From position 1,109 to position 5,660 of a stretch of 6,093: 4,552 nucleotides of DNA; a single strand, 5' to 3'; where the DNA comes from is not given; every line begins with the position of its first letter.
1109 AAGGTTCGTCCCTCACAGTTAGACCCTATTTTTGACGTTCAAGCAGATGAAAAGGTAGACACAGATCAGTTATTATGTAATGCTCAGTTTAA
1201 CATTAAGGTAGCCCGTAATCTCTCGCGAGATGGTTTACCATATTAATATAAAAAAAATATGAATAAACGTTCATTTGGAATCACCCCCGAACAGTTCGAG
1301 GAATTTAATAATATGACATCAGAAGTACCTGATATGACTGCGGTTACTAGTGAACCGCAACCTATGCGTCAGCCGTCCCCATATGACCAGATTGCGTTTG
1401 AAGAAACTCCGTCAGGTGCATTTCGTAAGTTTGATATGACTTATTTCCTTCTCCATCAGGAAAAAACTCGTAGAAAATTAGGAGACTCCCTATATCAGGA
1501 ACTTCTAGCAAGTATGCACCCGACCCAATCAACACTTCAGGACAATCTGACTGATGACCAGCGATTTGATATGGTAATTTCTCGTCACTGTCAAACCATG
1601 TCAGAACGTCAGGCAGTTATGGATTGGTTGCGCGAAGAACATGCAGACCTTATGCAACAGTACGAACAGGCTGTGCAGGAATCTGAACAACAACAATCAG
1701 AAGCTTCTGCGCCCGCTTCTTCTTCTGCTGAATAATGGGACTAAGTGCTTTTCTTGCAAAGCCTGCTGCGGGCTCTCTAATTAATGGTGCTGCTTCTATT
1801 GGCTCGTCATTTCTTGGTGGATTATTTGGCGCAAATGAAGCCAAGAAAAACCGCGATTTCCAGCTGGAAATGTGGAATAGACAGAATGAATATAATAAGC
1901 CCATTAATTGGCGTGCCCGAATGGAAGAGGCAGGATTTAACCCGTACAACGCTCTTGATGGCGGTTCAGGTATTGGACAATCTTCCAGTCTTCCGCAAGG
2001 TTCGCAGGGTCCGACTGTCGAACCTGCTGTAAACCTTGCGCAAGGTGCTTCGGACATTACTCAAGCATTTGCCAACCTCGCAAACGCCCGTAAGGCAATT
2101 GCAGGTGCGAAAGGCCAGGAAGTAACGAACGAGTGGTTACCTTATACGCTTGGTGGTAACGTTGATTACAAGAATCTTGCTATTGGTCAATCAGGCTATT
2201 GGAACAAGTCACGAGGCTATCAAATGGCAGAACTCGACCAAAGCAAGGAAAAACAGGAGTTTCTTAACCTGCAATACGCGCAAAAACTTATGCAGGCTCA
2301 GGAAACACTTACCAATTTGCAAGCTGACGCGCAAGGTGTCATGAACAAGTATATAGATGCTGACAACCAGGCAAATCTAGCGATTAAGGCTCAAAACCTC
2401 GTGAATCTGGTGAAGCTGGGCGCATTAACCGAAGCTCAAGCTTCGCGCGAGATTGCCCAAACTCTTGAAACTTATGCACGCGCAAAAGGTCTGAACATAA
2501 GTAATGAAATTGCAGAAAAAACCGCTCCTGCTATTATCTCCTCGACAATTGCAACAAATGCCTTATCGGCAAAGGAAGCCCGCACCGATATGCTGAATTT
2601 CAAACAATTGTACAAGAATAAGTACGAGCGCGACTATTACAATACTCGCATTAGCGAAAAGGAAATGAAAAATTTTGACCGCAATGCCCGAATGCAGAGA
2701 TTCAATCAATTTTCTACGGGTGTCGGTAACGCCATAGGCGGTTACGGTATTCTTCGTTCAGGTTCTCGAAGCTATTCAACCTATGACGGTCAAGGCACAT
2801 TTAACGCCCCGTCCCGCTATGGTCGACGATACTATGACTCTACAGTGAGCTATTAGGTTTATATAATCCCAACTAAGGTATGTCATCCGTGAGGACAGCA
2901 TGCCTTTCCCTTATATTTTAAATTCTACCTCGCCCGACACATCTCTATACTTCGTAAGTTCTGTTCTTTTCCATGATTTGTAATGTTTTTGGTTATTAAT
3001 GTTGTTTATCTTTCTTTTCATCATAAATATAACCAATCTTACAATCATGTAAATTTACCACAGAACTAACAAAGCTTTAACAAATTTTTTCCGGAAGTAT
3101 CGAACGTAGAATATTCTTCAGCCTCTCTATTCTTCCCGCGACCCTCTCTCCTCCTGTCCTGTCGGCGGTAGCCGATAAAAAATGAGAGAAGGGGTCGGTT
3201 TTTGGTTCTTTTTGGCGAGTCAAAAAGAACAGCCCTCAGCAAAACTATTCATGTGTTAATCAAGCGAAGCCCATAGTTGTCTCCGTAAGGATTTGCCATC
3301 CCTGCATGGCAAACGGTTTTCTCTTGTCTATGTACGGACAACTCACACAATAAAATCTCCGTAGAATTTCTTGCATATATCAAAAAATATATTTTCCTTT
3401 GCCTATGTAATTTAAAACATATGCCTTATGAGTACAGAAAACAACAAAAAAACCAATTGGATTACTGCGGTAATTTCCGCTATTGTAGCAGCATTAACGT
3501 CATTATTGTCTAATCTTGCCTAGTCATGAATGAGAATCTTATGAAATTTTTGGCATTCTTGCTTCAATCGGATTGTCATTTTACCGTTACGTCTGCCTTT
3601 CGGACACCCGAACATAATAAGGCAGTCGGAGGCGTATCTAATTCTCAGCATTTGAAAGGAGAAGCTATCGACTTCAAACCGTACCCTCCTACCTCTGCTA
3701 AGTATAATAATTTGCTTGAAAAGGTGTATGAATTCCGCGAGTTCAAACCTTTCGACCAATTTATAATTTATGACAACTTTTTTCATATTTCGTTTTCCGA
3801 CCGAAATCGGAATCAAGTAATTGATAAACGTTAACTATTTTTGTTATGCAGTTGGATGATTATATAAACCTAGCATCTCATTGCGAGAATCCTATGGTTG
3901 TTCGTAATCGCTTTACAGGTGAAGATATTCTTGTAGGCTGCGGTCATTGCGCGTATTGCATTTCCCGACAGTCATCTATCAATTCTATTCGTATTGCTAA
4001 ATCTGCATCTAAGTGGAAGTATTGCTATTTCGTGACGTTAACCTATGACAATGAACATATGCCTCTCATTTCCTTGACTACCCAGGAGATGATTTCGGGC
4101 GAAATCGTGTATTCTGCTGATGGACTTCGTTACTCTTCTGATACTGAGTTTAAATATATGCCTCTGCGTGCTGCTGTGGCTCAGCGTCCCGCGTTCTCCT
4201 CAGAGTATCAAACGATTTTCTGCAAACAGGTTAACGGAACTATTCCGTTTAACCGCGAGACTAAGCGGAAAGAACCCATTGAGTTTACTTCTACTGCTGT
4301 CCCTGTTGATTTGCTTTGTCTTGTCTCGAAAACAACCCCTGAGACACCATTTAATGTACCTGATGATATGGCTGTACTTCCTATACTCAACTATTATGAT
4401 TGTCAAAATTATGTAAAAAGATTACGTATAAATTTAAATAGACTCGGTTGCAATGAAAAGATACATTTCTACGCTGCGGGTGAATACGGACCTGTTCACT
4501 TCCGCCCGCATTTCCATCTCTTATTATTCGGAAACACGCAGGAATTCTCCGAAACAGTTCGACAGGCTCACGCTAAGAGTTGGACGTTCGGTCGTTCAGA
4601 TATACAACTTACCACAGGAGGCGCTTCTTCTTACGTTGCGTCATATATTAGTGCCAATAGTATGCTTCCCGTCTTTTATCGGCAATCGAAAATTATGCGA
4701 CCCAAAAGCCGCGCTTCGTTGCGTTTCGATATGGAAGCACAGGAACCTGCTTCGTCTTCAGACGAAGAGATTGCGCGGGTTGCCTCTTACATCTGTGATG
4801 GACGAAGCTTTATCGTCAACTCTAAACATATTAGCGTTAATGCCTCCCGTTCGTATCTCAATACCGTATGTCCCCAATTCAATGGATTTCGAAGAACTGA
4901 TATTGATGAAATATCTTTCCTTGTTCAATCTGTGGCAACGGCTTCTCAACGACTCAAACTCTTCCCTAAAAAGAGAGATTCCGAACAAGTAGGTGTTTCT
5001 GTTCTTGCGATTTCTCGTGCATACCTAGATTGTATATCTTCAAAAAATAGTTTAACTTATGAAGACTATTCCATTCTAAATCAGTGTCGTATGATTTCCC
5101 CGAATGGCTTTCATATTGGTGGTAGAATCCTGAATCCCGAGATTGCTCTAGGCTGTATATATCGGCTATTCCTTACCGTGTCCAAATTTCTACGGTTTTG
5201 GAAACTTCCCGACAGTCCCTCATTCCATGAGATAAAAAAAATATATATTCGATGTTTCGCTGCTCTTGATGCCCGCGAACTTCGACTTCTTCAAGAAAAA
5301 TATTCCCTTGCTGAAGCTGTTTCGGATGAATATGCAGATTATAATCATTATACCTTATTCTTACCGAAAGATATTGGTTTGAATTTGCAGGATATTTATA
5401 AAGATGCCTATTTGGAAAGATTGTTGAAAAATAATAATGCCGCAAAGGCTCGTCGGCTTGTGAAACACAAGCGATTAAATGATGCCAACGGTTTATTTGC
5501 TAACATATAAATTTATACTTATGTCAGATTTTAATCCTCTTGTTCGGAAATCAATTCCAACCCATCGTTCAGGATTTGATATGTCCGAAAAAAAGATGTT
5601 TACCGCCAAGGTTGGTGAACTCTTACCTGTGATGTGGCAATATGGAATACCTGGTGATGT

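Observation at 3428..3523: Untracked 31-aa single-TM ORF abutting the peptidase: candidate minimal holin or membrane-access factor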

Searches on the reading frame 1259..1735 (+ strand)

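Call 3: search_protein_families(library=pfam, proteins=[window:1259-1735:+], max_evalue=1)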
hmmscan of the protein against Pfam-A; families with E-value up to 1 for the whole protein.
window:1259-1735:+ (158 aa): 4 families
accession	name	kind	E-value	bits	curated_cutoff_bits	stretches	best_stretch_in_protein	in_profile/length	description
PF20901.3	Sf6_terminase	-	0.0089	16.5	27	1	112-142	26-55/106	Bacteriophage Sf6, terminase small subunit-like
PF21315.3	FAN1_HTH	-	0.048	14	27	1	117-150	7-40/82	FAN1, HTH domain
PF12013.13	OrsD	-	0.1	13.5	26.6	1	96-144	2-50/114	Orsellinic acid/F9775 biosynthesis cluster protein D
PF01041.23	DegT_DnrJ_EryC1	-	0.1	12.2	19.8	1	68-149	240-321/360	DegT/DnrJ/EryC1/StrS aminotransferase family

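Call 4: search_protein_families(library=phrogs, proteins=[window:1259-1735:+], max_evalue=1)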
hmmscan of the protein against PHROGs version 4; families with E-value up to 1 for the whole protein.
window:1259-1735:+ (158 aa): 2 families
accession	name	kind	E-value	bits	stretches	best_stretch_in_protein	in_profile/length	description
phrog_1482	-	head and packaging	0.0011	19.6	1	109-148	39-75/147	terminase small subunit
phrog_7340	-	unknown function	0.27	12.4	1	110-149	46-85/88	-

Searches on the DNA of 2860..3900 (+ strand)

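Call 116: search_dna_similar(query=window:2860-3900:+, collection=phages, mode=near, max_rows=10)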
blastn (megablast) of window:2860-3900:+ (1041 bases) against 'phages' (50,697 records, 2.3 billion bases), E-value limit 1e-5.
No match.

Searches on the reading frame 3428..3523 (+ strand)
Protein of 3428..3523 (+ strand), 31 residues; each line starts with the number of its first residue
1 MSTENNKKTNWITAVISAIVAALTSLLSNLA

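Call 3: search_protein_families(library=pfam, proteins=[window:3428-3520:+], max_evalue=1)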
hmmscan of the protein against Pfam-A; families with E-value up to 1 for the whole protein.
seq(31 aa): 1 family
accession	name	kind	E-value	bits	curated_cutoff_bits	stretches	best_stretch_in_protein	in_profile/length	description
PF16083.10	Phage_holin_3_3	-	0.033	14.8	28.4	1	4-28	21-45/78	LydA holin phage, holin superfamily III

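Call 4: search_protein_families(library=phrogs, proteins=[window:3428-3520:+], max_evalue=1)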
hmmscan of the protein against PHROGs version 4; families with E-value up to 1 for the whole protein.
seq(31 aa): 3 families
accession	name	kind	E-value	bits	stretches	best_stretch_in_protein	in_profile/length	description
phrog_443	-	lysis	0.011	17.3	1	8-31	40-63/127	holin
phrog_785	-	lysis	0.13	13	1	3-28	35-61/107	holin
phrog_14014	-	unknown function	0.24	12.4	1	6-31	68-93/162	-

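Call 57: search_protein_families(library=phrogs, alignment_id=A2, max_evalue=1)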
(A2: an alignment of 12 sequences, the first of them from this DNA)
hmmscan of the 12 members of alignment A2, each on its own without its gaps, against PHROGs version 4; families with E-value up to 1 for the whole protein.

A. member 1, seq(31 aa): 3 families
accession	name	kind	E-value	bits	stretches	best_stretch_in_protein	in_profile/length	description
phrog_443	-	lysis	0.011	17.3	1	8-31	40-63/127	holin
phrog_785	-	lysis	0.13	13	1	3-28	35-61/107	holin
phrog_14014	-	unknown function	0.24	12.4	1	6-31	68-93/162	-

B. families by the number of members that match (of 12 scanned): 8 families
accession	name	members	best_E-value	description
phrog_1893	-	5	0.19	-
phrog_443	-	2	0.011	holin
phrog_937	-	2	0.16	hemolysin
phrog_689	-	1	0.026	holin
phrog_962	-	1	0.063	holin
phrog_1026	-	1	0.12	Rz-like spanin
phrog_785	-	1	0.13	holin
phrog_14014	-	1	0.24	-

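Call 58: search_protein_families(library=pfam, alignment_id=A2, max_evalue=1)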
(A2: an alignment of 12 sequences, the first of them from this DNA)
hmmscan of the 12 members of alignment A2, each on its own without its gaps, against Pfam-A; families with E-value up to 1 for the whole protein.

A. member 1, seq(31 aa): 1 family
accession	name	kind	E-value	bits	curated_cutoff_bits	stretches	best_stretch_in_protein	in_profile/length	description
PF16083.10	Phage_holin_3_3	-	0.033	14.8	28.4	1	4-28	21-45/78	LydA holin phage, holin superfamily III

B. families by the number of members that match (of 12 scanned): 3 families
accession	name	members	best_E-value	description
PF20096.4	DUF6486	2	1.8e-11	Family of unknown function (DUF6486)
PF16083.10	Phage_holin_3_3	1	0.033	LydA holin phage, holin superfamily III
PF16945.10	Phage_r1t_holin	1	0.033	Putative lactococcus lactis phage r1t holin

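Call 59: search_protein_families(library=pfam, proteins=[window:3428-3520:+], max_evalue=10)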
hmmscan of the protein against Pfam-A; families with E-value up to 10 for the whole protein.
seq(31 aa): 1 family
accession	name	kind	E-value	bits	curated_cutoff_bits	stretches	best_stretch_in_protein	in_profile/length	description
PF16083.10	Phage_holin_3_3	-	0.033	14.8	28.4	1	4-28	21-45/78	LydA holin phage, holin superfamily III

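Call 61: search_protein_families(library=ncbifam, proteins=[window:3428-3520:+], max_evalue=10)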
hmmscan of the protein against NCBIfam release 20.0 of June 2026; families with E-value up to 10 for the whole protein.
seq(31 aa): 1 family
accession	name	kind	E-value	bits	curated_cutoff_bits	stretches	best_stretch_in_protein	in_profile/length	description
NF033632.1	SLATT_4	domain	0.0025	17.7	55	1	4-30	50-77/154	SLATT domain-containing protein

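Call 66: list_cluster_members(proteins=[window:3428-3520:+, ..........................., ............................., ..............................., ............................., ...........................])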
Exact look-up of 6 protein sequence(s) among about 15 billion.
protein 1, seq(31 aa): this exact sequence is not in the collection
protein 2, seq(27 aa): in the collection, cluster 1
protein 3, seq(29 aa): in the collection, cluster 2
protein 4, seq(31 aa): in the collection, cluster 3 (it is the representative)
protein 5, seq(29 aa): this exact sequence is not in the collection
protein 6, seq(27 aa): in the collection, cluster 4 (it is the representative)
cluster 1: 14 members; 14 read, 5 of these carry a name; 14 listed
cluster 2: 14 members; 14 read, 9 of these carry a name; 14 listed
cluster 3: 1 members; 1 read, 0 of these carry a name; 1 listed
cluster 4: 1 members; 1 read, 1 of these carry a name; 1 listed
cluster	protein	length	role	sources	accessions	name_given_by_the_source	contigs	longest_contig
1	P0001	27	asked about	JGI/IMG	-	hypothetical protein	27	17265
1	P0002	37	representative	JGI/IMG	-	uncharacterized membrane protein HdeD (DUF308 family)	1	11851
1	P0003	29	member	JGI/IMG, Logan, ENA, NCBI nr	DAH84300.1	hypothetical protein | MAG TPA: hypothetical protein [Microviridae sp.]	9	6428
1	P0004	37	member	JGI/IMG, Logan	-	hypothetical protein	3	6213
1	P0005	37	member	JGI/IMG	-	hypothetical protein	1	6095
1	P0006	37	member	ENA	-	-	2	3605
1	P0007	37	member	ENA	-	-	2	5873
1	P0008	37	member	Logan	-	-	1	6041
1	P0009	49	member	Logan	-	-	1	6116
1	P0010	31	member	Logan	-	-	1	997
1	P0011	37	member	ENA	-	-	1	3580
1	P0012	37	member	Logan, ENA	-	-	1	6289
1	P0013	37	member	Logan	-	-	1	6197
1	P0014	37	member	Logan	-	-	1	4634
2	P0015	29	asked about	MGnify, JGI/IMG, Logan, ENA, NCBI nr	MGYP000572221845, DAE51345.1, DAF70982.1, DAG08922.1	FL=1 | hypothetical protein | MAG TPA: hypothetical protein [Microviridae sp.]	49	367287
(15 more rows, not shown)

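Call 67: find_encoding_contigs(protein=window:3428-3523:+, flank=4000, max_places=10)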
Protein window:3428-3523:+ (31 aa): 24 contigs read that carry it; 10 places shown.
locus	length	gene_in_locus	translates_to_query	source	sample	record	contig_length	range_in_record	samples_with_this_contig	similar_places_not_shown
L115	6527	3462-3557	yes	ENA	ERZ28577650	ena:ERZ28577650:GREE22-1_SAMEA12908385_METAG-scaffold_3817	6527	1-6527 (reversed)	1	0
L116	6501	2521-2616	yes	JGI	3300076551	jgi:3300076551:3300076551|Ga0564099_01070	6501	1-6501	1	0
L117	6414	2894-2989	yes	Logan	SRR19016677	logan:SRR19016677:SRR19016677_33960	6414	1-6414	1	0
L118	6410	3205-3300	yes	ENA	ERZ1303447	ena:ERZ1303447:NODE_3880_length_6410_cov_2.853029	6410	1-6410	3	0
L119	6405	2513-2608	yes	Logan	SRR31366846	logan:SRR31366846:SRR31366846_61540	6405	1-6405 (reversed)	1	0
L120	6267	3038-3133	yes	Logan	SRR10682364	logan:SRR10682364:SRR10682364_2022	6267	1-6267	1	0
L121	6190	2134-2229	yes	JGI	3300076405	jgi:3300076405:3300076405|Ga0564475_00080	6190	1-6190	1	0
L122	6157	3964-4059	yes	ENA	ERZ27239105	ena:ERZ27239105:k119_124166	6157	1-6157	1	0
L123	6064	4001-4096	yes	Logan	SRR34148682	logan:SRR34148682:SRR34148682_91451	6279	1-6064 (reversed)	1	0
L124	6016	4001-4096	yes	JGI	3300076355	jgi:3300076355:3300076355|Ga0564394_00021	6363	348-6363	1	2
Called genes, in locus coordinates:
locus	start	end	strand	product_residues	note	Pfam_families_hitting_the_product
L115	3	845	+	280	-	?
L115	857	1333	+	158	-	-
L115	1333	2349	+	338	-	-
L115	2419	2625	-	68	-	-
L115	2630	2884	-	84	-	-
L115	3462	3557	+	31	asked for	-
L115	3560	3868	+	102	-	PF08291:Peptidase_M15_3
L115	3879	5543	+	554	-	PF23343:REP_ORF2-G2P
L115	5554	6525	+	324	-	?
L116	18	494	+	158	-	-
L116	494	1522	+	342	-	-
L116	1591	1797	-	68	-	-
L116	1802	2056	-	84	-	-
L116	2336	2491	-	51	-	-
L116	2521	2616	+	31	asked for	-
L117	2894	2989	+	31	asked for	-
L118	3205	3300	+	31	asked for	-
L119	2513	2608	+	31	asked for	-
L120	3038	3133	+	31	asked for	-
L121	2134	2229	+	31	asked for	-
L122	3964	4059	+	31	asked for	-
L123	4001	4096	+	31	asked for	-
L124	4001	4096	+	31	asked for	-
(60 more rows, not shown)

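Call 114: predict_structure(protein=window:3428-3520:+)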
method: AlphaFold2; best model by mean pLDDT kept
length: 31 residues; sequences in the alignment: 1
mean_pLDDT: 89.9   pTM: 0.47
mean pLDDT of the five models: 89.9, 89.3, 86.0, 84.5, 84.0
residues with pLDDT >= 90: 23; 70-90: 6; 50-70: 2; < 50: 0
segments of 3 or more residues with pLDDT < 50: none
pLDDT, mean of each block of 10 residues (from residue 1): 86 96 91 61
secondary structure, 60 per line:
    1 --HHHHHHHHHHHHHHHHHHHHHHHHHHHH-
elements in order: H3-30

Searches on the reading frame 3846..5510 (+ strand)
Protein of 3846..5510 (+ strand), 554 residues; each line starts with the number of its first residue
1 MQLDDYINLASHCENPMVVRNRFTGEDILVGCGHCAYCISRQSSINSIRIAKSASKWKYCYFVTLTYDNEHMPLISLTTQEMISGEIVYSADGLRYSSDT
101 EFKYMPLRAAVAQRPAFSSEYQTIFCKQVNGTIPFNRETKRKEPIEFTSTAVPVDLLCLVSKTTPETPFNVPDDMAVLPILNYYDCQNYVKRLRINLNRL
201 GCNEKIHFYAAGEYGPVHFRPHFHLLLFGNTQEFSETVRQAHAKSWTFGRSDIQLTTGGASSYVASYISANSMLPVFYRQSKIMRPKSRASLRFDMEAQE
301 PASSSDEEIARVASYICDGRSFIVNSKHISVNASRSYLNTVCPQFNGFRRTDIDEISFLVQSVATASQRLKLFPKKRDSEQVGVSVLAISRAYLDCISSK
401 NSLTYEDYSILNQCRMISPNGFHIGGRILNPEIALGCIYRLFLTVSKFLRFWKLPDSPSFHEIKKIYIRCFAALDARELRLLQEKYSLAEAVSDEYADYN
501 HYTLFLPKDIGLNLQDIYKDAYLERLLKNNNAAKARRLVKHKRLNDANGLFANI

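Call 3: search_protein_families(library=pfam, proteins=[window:3846-5510:+], max_evalue=1)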
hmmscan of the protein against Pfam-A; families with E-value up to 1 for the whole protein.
window:3846-5510:+ (554 aa): 2 families
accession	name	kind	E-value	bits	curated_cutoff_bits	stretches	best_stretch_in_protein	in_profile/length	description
PF23343.2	REP_ORF2-G2P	-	3.9e-13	50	27.8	1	182-270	15-97/99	Replication-associated protein ORF2/G2P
PF05840.19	Phage_GPA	-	0.092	12.2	31.4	0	221-272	252-318/321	Bacteriophage replication gene A protein (GPA)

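Call 4: search_protein_families(library=phrogs, proteins=[window:3846-5510:+], max_evalue=1)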
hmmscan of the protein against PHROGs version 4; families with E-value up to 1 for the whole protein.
window:3846-5510:+ (554 aa): 3 families
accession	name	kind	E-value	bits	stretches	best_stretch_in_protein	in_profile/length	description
phrog_942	-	DNA, RNA and nucleotide metabolism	2e-37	130.7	1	11-293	59-263/501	replication initiation protein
phrog_29197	-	unknown function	3.7e-14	54.1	2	180-228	122-168/187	-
phrog_3584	-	DNA, RNA and nucleotide metabolism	0.2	12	0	185-240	91-146/265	replication initiation protein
